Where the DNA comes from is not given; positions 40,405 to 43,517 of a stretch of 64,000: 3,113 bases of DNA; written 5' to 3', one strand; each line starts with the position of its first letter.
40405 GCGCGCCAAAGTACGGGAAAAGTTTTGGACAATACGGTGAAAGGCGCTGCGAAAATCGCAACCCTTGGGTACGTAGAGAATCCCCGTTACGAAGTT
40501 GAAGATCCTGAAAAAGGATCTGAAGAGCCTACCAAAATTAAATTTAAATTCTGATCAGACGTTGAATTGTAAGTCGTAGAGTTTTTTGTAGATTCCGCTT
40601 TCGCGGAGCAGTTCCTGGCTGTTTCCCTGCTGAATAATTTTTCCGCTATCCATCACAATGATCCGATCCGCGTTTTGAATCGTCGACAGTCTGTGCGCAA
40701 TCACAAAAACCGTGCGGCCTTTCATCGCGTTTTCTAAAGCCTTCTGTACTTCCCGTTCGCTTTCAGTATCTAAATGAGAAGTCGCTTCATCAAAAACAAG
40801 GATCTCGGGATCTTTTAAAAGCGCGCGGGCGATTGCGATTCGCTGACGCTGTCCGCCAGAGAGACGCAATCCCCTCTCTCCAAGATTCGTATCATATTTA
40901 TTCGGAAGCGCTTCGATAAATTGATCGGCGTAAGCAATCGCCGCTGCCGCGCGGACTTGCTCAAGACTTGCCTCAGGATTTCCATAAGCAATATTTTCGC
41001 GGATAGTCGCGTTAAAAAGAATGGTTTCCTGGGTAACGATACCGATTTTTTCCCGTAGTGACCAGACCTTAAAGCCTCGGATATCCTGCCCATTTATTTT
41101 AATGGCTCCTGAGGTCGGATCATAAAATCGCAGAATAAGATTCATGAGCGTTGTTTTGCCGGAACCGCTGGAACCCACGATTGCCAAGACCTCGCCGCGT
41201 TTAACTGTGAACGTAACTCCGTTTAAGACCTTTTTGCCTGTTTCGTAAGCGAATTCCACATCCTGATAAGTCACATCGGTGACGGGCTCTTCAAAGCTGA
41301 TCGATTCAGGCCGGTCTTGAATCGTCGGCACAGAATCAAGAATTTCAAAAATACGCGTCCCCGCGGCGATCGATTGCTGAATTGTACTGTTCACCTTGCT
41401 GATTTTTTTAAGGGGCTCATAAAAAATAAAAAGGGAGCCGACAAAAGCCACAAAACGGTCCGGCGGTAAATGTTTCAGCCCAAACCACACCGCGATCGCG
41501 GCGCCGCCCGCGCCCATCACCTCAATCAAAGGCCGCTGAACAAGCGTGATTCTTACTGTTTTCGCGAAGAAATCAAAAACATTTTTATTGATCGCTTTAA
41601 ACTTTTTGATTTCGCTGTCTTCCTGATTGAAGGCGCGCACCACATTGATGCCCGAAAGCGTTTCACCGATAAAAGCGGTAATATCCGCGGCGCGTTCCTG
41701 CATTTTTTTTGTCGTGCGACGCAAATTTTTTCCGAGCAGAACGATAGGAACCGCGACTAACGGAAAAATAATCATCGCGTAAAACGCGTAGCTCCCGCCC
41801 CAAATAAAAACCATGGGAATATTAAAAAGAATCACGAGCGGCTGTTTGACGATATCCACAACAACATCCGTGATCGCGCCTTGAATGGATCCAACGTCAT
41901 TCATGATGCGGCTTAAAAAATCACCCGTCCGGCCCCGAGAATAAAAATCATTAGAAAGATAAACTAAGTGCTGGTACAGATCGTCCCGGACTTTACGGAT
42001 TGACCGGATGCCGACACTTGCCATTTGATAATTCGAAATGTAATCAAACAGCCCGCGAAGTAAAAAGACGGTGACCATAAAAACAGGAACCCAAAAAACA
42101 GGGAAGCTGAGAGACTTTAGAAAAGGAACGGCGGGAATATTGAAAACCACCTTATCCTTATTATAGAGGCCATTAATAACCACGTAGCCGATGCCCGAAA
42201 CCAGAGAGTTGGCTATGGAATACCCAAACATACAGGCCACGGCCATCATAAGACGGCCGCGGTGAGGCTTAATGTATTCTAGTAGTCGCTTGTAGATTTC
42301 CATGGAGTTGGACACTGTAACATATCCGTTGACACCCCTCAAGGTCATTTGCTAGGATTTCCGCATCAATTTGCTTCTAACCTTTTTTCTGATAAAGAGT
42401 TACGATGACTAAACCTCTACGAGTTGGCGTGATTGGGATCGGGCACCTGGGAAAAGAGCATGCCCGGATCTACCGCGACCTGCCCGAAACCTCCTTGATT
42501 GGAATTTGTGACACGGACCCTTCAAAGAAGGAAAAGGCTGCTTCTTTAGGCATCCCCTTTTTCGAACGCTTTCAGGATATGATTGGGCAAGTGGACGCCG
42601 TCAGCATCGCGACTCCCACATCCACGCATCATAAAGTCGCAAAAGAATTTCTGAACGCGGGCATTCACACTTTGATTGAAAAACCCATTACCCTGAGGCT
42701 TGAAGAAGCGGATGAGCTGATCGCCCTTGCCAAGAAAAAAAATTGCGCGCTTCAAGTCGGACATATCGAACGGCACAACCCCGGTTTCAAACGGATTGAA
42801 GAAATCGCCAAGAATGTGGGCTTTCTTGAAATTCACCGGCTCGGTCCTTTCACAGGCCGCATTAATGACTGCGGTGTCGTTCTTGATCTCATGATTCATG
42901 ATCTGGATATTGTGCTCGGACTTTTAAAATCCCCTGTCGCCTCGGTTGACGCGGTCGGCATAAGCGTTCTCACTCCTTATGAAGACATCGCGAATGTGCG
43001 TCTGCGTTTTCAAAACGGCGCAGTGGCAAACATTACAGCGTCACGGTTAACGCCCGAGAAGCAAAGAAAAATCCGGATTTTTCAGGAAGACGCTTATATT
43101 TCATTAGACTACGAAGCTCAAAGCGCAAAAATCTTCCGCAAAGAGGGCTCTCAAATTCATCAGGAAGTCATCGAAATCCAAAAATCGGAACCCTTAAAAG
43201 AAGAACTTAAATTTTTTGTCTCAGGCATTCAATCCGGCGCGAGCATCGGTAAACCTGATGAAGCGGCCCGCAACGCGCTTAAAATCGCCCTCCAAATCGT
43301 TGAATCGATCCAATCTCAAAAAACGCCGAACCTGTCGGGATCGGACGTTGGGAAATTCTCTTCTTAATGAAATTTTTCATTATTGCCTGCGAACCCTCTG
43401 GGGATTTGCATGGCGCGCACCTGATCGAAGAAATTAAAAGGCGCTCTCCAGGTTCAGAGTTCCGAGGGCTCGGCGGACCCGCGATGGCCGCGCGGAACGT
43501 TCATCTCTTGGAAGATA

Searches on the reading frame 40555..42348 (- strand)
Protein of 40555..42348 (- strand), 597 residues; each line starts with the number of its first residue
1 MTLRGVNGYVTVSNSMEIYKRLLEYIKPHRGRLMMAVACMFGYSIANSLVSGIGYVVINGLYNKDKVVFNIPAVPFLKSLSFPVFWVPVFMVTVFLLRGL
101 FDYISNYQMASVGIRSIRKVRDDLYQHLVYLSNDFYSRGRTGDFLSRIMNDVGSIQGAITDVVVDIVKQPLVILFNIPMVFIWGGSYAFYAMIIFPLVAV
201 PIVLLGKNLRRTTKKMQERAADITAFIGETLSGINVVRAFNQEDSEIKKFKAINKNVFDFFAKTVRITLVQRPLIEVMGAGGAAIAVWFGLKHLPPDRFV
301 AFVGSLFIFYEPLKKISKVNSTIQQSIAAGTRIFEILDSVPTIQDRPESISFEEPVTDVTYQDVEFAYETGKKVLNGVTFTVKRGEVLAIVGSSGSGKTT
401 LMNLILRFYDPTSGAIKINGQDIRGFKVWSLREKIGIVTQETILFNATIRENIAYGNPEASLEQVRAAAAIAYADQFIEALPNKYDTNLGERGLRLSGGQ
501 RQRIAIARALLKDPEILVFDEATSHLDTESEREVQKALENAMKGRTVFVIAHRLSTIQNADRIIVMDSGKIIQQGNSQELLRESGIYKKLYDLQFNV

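Call 3: search_protein_families(library=pfam, proteins=[window:40555-42348:-])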
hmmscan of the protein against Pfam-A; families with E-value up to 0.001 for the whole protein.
window:40555-42348:- (597 aa): 5 families
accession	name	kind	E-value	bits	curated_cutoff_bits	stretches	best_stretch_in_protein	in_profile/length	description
PF00005.33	ABC_tran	-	1.1e-36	126.9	25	1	375-524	1-137/137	ABC transporter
PF00664.28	ABC_membrane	-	1.1e-33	117.5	28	1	88-291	44-247/274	ABC transporter transmembrane region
PF02463.25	SMC_N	-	1.2e-09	38.3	40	1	414-566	109-211/220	RecF/RecN/SMC N terminal domain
PF09818.15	ABC_ATPase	-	6.7e-05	22.5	23.2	0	362-405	61-99/283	P-loop domain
PF13401.12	AAA_22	-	0.00036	21.3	27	0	386-550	6-122/130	AAA domain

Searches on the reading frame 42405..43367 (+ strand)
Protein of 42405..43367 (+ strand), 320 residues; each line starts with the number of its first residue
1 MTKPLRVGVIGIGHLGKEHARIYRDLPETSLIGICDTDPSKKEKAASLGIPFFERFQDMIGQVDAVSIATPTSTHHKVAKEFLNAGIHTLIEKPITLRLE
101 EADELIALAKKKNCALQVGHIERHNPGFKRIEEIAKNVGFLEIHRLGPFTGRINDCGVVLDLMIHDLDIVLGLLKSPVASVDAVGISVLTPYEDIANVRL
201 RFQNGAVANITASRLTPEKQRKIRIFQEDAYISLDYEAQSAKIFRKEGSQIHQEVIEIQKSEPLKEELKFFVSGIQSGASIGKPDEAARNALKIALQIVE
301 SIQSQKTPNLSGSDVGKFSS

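Call 3: search_protein_families(library=pfam, proteins=[window:42405-43367:+])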
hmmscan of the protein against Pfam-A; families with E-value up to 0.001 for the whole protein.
window:42405-43367:+ (320 aa): 5 families
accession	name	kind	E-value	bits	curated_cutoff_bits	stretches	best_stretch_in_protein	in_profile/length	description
PF01408.29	GFO_IDH_MocA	-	4e-32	111.8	24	1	5-120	1-120/120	Oxidoreductase family, NAD-binding Rossmann fold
PF22725.1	GFO_IDH_MocA_C3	-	1.9e-12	47.7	27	1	157-231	44-122/124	GFO/IDH/MocA C-terminal domain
PF02894.22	GFO_IDH_MocA_C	-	6.3e-06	26.6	22.9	1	154-306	38-214/218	Oxidoreductase family, C-terminal alpha/beta domain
PF02826.25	2-Hacid_dh_C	-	2.5e-05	24.1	25.1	1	6-83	38-114/178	D-isomer specific 2-hydroxyacid dehydrogenase, NAD binding domain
PF02629.25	CoA_binding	-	0.00012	23.2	22.3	1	3-89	2-90/97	CoA binding domain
